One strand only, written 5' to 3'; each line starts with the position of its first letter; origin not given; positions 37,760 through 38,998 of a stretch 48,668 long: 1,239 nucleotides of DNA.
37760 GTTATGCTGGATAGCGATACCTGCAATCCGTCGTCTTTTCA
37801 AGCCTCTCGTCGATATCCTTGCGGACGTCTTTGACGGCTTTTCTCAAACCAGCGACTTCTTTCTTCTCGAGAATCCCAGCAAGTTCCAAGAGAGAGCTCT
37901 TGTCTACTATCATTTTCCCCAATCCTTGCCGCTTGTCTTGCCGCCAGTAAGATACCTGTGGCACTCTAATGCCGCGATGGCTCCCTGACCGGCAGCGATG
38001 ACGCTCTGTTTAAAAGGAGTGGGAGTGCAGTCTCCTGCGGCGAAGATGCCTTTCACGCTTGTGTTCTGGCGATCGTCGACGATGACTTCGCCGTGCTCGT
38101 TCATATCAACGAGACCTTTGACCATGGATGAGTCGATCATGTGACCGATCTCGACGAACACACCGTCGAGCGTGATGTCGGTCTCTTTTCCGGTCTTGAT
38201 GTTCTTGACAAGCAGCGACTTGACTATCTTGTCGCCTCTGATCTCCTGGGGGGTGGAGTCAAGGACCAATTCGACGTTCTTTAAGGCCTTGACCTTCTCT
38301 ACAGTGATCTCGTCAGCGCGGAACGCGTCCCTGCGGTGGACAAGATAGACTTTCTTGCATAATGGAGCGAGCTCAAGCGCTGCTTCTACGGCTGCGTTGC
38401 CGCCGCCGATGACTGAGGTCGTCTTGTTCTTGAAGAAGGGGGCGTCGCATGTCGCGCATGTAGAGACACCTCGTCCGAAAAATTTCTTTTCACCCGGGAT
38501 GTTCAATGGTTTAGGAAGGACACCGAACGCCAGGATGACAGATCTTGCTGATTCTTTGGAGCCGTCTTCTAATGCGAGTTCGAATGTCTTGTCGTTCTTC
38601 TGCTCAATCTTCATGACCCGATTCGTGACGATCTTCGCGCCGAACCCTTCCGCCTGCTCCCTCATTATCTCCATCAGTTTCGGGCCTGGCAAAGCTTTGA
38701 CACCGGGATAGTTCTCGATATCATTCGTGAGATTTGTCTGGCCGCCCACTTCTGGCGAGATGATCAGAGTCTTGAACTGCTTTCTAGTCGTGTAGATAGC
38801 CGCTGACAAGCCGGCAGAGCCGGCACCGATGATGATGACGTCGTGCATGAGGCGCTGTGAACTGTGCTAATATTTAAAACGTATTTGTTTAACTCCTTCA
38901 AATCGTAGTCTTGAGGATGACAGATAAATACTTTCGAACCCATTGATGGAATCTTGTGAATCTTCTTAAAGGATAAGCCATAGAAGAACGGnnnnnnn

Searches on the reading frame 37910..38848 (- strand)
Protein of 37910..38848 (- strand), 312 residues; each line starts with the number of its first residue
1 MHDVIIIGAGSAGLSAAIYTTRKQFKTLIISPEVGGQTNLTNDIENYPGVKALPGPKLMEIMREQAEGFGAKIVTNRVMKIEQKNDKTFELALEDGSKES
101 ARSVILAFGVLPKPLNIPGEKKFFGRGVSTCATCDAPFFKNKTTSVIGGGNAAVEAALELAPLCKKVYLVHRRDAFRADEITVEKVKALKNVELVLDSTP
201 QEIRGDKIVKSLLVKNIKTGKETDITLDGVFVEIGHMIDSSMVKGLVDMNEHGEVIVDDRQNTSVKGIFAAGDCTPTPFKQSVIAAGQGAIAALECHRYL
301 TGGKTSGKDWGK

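Call 13: search_protein_families(library=pfam, proteins=[window:37910-38848:-], max_evalue=0.0001)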
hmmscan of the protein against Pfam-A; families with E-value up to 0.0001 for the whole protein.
window:37910-38848:- (312 aa): 11 families
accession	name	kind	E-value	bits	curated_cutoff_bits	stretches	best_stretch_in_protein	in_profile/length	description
PF07992.20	Pyr_redox_2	-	9.1e-48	163.6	26.1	1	2-289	1-291/291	Pyridine nucleotide-disulphide oxidoreductase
PF13738.12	Pyr_redox_3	-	7.5e-22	78.4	30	1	61-272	86-305/305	Pyridine nucleotide-disulphide oxidoreductase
PF01134.28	GIDA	-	2.1e-13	50.6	22.1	1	3-64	1-55/391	Glucose inhibited division protein A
PF00070.33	Pyr_redox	-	2.9e-13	50.6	22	1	146-215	4-80/82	Pyridine nucleotide-disulphide oxidoreductase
PF00890.30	FAD_binding_2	-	7.9e-11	42.2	20.4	1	3-34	1-32/414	FAD binding domain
PF01266.30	DAO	-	3.6e-10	40.3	27.9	0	3-37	1-38/353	FAD dependent oxidoreductase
PF03486.20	HI0933_like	-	3.9e-08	33.5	50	0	2-31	1-30/244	HI0933-like protein Rossmann domain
PF12831.13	FAD_oxidored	-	7.3e-08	32.6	27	0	3-38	1-38/416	FAD dependent oxidoreductase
PF01946.23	Thi4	-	6e-06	26.1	26.2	1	2-34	18-51/235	Thi4 family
PF13454.12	NAD_binding_9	-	2.4e-05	24.8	21.8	0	60-110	105-154/155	FAD-NAD(P)-binding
PF05834.18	Lycopene_cycl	-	5.6e-05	22.8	23.4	0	3-32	1-34/380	Lycopene cyclase protein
